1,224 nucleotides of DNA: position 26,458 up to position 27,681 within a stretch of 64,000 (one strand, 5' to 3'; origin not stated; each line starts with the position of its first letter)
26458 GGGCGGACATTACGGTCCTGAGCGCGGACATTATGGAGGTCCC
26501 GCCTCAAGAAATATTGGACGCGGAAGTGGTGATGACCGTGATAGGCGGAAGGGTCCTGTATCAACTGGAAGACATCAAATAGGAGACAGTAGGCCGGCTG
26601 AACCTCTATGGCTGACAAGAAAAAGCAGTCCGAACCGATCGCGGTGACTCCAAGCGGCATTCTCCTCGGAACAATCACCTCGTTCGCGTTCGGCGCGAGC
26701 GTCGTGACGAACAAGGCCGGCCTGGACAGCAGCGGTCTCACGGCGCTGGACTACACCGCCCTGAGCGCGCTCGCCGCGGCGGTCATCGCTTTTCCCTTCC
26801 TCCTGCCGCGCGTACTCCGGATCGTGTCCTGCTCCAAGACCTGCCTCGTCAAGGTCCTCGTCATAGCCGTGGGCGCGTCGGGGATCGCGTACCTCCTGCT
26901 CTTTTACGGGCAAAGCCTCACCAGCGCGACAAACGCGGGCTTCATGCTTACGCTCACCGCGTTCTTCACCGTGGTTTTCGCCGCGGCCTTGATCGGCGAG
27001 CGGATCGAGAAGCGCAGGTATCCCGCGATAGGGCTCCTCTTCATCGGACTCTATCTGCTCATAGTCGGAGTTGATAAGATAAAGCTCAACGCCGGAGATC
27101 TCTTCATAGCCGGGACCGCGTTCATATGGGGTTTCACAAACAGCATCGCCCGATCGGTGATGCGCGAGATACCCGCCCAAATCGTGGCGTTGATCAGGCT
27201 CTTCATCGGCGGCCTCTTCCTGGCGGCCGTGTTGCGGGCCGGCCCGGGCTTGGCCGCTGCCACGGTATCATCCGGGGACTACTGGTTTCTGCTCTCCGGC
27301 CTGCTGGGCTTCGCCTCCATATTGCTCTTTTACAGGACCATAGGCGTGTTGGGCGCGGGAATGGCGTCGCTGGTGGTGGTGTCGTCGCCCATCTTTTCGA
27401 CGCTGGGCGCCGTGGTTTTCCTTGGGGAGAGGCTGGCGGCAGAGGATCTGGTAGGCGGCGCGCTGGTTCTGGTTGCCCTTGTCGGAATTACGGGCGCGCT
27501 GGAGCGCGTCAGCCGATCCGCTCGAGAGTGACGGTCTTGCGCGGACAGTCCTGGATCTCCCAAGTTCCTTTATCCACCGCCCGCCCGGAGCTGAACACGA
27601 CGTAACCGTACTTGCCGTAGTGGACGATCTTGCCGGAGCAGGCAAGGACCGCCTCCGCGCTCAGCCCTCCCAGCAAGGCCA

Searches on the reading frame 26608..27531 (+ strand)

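Call 73: search_protein_families(library=pfam, proteins=[window:26608-27531:+], max_evalue=0.001)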
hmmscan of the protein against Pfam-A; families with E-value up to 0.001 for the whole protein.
window:26608-27531:+ (307 aa): 1 family
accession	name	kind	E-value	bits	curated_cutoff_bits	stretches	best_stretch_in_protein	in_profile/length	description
PF00892.27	EamA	-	3.1e-31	108.9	28.2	2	162-295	2-134/135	EamA-like transporter family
